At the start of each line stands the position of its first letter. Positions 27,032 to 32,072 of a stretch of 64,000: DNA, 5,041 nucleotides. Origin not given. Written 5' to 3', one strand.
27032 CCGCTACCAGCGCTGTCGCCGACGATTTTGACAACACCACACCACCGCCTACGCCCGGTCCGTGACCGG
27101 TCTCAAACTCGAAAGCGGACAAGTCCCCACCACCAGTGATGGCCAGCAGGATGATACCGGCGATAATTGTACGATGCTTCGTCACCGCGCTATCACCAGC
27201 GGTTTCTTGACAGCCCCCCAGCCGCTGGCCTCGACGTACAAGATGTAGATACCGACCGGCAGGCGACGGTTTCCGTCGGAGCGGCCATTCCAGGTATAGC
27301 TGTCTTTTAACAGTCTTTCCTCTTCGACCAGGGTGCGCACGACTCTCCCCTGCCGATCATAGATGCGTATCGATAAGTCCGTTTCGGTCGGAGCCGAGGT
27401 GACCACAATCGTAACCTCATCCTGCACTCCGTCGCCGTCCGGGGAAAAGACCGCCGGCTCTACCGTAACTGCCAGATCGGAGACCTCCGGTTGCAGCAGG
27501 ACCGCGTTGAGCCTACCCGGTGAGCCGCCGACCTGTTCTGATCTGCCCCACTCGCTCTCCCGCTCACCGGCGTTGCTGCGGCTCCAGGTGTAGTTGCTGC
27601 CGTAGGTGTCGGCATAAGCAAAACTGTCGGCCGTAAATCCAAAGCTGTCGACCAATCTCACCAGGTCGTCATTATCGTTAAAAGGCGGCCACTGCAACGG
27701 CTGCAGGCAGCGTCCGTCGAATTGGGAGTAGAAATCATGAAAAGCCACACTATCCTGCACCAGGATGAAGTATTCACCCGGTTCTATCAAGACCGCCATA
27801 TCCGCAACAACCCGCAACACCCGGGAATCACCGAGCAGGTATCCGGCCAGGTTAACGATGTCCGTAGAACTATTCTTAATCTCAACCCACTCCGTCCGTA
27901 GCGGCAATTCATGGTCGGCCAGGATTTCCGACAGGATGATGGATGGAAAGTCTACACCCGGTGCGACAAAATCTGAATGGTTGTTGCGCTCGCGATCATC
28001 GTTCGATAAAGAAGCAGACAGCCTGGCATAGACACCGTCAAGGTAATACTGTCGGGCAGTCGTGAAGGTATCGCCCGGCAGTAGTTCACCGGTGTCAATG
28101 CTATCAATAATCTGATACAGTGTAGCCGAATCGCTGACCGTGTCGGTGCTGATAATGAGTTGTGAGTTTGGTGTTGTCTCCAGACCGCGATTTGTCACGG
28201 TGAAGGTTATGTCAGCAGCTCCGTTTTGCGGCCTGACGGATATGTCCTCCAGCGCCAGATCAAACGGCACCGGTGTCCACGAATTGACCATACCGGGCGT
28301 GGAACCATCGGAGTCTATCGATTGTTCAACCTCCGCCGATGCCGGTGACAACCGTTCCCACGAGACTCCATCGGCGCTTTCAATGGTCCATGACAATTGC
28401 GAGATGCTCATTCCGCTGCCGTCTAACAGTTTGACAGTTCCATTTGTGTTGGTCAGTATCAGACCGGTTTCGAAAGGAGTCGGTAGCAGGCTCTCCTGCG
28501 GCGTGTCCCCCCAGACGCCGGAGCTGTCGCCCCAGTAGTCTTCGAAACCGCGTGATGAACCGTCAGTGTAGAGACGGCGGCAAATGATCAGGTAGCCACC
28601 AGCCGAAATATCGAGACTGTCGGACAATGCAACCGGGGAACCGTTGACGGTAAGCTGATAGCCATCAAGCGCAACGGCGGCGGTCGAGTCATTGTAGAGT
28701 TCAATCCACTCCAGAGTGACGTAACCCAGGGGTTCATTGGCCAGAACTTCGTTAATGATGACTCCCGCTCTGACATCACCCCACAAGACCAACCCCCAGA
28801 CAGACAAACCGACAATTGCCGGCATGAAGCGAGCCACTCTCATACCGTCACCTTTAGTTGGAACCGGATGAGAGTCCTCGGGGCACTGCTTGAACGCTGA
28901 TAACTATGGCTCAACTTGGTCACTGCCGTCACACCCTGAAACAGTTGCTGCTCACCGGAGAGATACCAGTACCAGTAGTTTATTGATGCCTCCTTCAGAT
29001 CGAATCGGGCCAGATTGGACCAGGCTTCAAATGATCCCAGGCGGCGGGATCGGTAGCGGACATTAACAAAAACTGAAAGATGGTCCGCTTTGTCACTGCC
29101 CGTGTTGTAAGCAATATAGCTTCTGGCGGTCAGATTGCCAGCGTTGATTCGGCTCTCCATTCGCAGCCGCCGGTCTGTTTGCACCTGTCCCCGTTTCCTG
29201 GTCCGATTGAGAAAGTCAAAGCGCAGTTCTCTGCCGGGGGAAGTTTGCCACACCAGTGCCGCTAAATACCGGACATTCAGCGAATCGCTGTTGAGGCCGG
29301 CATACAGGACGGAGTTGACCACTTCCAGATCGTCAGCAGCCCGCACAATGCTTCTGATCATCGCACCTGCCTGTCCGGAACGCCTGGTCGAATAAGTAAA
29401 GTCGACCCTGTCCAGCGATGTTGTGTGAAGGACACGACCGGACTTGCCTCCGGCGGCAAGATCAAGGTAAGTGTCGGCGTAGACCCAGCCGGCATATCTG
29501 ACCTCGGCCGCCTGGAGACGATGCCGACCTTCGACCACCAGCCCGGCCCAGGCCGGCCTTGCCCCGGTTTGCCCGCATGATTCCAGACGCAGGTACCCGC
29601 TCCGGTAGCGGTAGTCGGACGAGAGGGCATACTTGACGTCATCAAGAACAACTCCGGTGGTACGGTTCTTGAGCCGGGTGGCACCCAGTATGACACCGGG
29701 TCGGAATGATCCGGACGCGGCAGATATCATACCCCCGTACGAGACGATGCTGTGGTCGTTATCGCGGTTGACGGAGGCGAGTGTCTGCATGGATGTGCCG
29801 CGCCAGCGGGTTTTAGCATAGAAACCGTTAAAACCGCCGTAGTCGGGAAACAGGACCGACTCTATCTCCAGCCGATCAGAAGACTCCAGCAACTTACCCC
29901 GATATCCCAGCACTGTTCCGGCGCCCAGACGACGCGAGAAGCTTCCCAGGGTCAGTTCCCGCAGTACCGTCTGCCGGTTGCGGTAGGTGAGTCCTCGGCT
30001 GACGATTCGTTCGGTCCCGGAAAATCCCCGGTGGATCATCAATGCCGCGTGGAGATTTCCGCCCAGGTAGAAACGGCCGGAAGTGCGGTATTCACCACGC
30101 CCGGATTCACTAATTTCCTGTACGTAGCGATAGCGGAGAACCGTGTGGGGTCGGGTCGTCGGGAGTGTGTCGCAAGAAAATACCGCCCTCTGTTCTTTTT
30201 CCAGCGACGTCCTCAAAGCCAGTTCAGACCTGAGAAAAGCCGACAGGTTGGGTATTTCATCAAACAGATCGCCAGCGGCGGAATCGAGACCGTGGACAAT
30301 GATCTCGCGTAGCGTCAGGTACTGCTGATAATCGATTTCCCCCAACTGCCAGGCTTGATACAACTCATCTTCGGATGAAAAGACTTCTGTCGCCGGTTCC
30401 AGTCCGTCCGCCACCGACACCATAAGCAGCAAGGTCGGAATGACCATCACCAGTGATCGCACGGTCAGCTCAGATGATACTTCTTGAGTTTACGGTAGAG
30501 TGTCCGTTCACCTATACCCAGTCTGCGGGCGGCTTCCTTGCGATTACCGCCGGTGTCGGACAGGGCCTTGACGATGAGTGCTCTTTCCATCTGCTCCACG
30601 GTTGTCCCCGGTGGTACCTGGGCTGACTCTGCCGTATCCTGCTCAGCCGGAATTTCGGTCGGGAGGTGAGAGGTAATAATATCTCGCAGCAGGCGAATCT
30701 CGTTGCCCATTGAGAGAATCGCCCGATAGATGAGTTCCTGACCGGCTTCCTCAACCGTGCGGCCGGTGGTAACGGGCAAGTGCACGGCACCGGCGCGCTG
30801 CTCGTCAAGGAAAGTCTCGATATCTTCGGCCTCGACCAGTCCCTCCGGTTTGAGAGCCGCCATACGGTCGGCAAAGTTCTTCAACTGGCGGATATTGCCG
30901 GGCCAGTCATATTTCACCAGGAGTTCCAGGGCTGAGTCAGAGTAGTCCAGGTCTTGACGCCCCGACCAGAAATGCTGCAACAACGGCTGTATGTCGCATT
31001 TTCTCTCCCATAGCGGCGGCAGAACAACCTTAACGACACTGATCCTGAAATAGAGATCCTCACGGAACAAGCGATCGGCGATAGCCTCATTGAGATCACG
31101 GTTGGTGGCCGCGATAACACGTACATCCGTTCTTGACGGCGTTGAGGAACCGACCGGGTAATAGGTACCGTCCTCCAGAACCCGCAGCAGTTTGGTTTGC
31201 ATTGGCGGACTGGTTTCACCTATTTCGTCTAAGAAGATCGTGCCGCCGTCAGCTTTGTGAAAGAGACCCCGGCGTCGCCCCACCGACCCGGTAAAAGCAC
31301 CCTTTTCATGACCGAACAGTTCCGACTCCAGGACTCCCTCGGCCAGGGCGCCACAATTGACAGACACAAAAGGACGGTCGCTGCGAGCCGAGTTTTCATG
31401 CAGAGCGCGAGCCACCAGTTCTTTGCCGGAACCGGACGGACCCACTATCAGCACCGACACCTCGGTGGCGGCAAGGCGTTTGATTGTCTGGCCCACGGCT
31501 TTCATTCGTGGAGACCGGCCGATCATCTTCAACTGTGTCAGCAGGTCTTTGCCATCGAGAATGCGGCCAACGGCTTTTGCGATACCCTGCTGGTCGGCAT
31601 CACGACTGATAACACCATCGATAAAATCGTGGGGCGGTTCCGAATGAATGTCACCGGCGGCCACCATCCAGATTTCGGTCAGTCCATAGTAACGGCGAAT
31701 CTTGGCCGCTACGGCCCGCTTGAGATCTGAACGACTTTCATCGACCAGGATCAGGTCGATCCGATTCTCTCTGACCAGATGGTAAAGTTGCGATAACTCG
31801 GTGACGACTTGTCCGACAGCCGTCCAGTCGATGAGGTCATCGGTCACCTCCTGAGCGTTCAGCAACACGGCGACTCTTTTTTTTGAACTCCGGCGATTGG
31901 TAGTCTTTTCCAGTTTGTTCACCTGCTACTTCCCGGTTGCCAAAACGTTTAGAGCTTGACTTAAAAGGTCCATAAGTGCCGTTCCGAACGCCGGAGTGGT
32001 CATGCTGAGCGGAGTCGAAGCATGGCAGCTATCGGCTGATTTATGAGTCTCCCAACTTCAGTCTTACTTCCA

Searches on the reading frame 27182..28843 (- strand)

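Call 6: search_protein_families(library=pfam, proteins=[window:27182-28843:-], max_evalue=0.01)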
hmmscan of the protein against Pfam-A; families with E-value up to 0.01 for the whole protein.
window:27182-28843:- (553 aa): 4 families
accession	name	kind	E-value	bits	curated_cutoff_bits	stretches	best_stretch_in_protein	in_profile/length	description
PF00932.25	LTD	-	1.8e-22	80.2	34.3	2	26-152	6-107/109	Lamin Tail Domain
PF13585.12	CHU_C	-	1.5e-08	35.1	27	1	463-539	4-72/86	CHU_C Type IX secretion signal domain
PF13860.13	FlgD_ig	-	1.5e-05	25.3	27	1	475-540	10-76/79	FlgD Ig-like domain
PF18962.6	Por_Secre_tail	-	0.0045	17.7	27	0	474-547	7-72/75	Secretion system C-terminal sorting domain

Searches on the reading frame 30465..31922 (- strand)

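Call 6: search_protein_families(library=pfam, proteins=[window:30465-31922:-], max_evalue=0.01)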
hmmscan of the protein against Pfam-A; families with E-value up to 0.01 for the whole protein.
window:30465-31922:- (485 aa): 17 families
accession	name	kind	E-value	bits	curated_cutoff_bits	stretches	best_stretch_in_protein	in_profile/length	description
PF00158.32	Sigma54_activat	-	7.4e-67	224.7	20.2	1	133-299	1-167/168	Sigma-54 interaction domain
PF14532.12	Sigma54_activ_2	-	5e-22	79.1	25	1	134-304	1-138/138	Sigma-54 interaction domain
PF02954.25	HTH_8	-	6.5e-17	61.4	22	1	441-482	1-42/42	Bacterial regulatory protein, Fis family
PF25601.1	AAA_lid_14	-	5.2e-16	58.7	27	1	306-377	2-79/87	AAA+ ATPase lid domain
PF07724.20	AAA_2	-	1.4e-08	35.4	27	1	154-280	3-130/166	AAA domain (Cdc48 subfamily)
PF00004.35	AAA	-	1.6e-08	35.5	21.2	1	157-285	1-123/131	ATPase family associated with various cellular activities (AAA)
PF07728.20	AAA_5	-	1.4e-07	32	22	1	157-275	2-123/139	AAA domain (dynein-related subfamily)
PF13384.12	HTH_23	-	1.7e-06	28.1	24.6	1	445-482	5-41/50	Homeodomain-like domain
PF13518.12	HTH_28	-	2.1e-05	24.9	25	1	446-482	1-36/52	Helix-turn-helix domain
PF18024.7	HTH_50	-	4.2e-05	23.6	27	1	442-485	8-50/50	Helix-turn-helix domain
PF13551.12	HTH_29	-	7.1e-05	23.3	28.1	1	447-483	1-37/64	Winged helix-turn helix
PF13191.12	AAA_16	-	8.5e-05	23.6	32.6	1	133-193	2-63/167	AAA ATPase domain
PF01527.26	HTH_Tnp_1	-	0.00035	21.2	24.1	0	447-478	12-43/75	Transposase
PF01078.27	Mg_chelatase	-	0.00082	19.3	20.3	0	151-175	19-43/207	Magnesium chelatase, subunit ChlI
PF13556.12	HTH_30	-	0.0028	17.9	27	1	452-481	6-35/59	PucR C-terminal helix-turn-helix domain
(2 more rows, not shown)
